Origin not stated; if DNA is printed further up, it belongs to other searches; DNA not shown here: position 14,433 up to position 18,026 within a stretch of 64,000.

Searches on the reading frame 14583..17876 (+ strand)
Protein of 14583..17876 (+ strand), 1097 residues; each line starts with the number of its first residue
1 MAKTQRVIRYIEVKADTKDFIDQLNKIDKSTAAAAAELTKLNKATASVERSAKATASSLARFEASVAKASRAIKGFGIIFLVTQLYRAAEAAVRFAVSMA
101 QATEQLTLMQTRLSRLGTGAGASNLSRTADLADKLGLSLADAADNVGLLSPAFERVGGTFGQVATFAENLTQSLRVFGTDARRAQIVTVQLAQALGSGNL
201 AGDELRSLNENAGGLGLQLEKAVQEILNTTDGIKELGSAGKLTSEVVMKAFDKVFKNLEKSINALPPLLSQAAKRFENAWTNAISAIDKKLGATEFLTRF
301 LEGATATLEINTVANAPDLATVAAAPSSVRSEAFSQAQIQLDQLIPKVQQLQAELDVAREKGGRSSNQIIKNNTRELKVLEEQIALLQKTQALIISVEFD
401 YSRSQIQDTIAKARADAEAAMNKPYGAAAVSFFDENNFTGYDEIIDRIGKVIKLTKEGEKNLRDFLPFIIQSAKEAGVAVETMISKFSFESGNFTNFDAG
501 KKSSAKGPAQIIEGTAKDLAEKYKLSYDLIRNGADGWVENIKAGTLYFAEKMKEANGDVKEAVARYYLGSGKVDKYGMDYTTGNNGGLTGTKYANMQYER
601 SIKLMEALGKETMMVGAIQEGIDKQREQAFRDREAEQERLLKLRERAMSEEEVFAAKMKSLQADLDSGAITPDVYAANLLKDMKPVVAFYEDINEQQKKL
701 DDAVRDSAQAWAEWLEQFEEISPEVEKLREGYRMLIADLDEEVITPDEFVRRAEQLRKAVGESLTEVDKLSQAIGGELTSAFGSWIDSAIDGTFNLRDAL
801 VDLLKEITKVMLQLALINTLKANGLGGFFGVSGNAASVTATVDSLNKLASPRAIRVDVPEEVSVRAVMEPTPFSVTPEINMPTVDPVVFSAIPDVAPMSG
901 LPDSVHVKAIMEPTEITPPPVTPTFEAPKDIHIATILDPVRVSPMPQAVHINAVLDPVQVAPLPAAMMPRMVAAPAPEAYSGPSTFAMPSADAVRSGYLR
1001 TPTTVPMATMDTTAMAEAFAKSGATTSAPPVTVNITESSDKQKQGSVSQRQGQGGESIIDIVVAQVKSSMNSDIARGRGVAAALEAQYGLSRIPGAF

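Call 14: search_protein_families(library=phrogs, proteins=[window:14583-17876:+], max_evalue=0.00001)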
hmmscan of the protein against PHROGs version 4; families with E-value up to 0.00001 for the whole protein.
window:14583-17876:+ (1097 aa): 14 families
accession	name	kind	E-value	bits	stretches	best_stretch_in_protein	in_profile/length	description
phrog_8010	-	tail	2.8e-28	99.3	1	22-308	197-484/1543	tail length tape measure protein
phrog_339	-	tail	4.3e-25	89.1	1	11-418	11-400/1123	tail length tape measure protein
phrog_2335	-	tail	2.5e-20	73.1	1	23-742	399-1024/1536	tail length tape measure protein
phrog_3336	-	tail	2.2e-19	70.6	1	33-323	27-301/1051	tail length tape measure protein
phrog_17300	-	tail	2.2e-19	70.4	1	13-322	12-309/900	tail length tape measure protein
phrog_7740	-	tail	2.1e-17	62.8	1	13-363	14-347/2151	tail length tape measure protein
phrog_1107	-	tail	4.4e-17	62.3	1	10-358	132-455/1252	tail length tape measure protein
phrog_1068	-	tail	2.4e-16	60.6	1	27-306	43-321/706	tail length tape measure protein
phrog_3519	-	tail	5.4e-15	56.1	1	10-385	11-363/959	tail length tape measure protein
phrog_27190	-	tail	4e-13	49.3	1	33-293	47-304/1015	tail length tape measure protein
phrog_20119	-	tail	1.2e-12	48.1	1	152-284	114-243/851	tail length tape measure protein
phrog_16297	-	tail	5.5e-09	35.9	1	125-286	118-276/777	tail length tape measure protein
phrog_12706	-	tail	8.5e-09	35.1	1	146-724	268-743/1244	tail length tape measure protein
phrog_31452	-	tail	1e-07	31.6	1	32-316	13-269/814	tail length tape measure protein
